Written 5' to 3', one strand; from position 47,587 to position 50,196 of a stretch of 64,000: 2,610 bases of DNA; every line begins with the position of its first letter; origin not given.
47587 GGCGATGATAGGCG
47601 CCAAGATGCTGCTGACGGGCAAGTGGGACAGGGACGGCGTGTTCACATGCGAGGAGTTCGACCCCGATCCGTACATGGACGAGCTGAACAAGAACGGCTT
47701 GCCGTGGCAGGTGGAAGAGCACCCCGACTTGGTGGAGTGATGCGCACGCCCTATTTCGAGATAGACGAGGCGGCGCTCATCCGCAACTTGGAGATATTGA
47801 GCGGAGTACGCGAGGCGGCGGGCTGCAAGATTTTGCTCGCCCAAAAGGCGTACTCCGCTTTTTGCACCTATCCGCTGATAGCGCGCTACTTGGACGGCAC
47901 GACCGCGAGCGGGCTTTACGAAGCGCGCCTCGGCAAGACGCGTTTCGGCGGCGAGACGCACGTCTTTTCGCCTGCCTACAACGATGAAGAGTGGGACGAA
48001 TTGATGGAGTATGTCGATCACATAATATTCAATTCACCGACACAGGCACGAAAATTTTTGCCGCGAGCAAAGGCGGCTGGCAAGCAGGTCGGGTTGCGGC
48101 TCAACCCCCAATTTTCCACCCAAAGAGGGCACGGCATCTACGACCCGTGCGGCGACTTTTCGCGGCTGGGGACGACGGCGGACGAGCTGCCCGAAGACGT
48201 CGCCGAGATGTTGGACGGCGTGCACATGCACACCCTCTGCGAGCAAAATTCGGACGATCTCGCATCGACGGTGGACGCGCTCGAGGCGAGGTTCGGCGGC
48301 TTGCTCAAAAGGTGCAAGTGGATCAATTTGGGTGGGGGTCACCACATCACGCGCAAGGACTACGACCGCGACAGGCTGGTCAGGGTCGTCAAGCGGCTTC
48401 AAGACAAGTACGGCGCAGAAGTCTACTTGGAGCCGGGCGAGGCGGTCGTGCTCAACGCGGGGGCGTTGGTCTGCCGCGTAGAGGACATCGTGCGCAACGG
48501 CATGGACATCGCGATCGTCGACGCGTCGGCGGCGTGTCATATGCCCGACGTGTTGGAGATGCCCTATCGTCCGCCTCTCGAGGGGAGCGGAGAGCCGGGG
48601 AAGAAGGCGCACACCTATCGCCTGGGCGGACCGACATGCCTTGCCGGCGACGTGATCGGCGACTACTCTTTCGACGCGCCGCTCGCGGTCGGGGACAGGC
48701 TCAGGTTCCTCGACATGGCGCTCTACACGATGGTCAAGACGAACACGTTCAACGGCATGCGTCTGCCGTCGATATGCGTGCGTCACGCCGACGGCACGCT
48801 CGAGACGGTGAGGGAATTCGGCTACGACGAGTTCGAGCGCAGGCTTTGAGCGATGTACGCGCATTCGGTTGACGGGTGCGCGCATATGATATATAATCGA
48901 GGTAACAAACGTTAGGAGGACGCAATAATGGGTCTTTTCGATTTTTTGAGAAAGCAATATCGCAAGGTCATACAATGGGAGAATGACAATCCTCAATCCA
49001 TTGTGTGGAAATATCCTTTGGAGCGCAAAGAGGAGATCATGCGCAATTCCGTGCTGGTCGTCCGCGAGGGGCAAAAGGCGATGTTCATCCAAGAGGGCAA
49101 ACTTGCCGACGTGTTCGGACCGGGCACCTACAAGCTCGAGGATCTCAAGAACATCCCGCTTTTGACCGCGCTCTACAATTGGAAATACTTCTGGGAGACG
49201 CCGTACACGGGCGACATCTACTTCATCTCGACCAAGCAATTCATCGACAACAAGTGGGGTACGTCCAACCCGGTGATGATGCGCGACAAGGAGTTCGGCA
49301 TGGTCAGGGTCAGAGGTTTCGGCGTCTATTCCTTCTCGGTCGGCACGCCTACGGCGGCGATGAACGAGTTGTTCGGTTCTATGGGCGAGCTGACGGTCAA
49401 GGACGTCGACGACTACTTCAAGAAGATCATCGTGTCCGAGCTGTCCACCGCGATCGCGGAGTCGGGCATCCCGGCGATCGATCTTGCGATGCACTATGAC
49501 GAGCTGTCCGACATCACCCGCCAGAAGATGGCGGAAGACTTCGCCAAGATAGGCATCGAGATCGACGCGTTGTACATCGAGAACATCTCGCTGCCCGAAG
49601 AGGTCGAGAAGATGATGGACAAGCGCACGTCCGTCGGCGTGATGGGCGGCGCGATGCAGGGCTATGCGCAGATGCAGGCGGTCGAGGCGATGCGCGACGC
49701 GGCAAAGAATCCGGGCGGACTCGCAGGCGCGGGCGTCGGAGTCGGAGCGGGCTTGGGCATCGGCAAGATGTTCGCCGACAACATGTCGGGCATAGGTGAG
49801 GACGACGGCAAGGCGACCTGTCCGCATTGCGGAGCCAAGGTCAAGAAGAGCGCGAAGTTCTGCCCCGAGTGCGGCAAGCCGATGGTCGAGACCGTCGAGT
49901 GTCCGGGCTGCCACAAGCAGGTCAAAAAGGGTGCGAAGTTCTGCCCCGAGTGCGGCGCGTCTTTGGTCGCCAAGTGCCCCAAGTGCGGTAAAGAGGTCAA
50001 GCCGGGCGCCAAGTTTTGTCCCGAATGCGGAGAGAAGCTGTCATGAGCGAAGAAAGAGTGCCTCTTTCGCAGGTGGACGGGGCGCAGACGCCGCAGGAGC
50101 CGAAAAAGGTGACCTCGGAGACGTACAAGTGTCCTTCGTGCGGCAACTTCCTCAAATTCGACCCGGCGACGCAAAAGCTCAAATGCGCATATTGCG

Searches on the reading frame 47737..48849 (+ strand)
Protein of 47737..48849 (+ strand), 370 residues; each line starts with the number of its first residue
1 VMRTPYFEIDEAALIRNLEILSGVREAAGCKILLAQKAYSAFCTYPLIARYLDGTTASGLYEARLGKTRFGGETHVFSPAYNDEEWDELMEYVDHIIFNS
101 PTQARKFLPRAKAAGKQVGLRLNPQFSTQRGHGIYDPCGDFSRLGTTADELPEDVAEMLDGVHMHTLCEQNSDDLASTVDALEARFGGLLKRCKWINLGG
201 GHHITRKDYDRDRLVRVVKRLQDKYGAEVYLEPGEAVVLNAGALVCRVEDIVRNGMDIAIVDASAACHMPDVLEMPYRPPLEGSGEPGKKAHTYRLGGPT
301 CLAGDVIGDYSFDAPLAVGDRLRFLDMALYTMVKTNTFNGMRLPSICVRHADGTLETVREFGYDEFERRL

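Call 53: search_protein_families(library=pfam, proteins=[window:47737-48849:+])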
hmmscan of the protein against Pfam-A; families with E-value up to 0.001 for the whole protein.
window:47737-48849:+ (370 aa): 1 family
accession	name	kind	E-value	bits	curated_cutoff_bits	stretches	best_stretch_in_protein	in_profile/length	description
PF00278.28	Orn_DAP_Arg_deC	-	4e-14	53.1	23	1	169-327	5-94/95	Pyridoxal-dependent decarboxylase, C-terminal sheet domain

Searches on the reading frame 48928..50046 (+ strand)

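Call 11: search_protein_families(library=pfam, proteins=[window:48928-50046:+])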
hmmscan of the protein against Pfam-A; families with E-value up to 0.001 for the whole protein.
window:48928-50046:+ (372 aa): 14 families
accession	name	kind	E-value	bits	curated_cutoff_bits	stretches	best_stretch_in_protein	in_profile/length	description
PF13421.11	Band_7_1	-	5.4e-73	245.5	24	1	26-237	1-210/211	SPFH domain-Band 7 family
PF13240.11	Zn_Ribbon_1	-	2.9e-23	81.3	25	3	349-371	1-23/23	zinc-ribbon domain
PF12773.13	DZR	-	3.2e-23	82.1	27.3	2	325-368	1-45/45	Double zinc ribbon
PF13248.11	Zn_ribbon_3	-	1.5e-20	72.3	27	3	296-319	3-26/26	zinc-ribbon domain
PF24463.1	DUF7577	-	2.2e-15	56.4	28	2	296-318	3-25/27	Domain of unknown function (DUF7577)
PF01145.31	Band_7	-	1.6e-13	51.6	23.6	1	44-234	2-159/176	SPFH domain / Band 7 family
PF17032.10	Zn_ribbon_15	-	2.2e-12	48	28.9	1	291-316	48-73/73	zinc-ribbon family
PF24460.1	DUF7575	-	3.2e-11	42.8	28.5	1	348-371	4-27/28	Domain of unknown function (DUF7575)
PF18912.6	DZR_2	-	2e-07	31.2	27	1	324-367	9-55/56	Double zinc ribbon domain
PF10571.15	UPF0547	-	1.4e-06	28.7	29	0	297-316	2-21/26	Uncharacterised protein family UPF0547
PF07191.17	Zn_ribbon_6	-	1.1e-05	25.8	25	0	293-325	14-45/67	Double zinc ribbon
PF14803.11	Zn_ribbon_Nudix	-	9.5e-05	22.7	25.6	0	337-351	1-15/34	Nudix N-terminal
PF01155.25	HypA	-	0.00023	21.6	28.9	0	290-323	65-100/112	Hydrogenase/urease nickel incorporation, metallochaperone, hypA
PF09297.16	Zn_ribbon_NUD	-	0.00037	20.6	24.8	0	308-320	2-14/32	NADH pyrophosphatase zinc ribbon domain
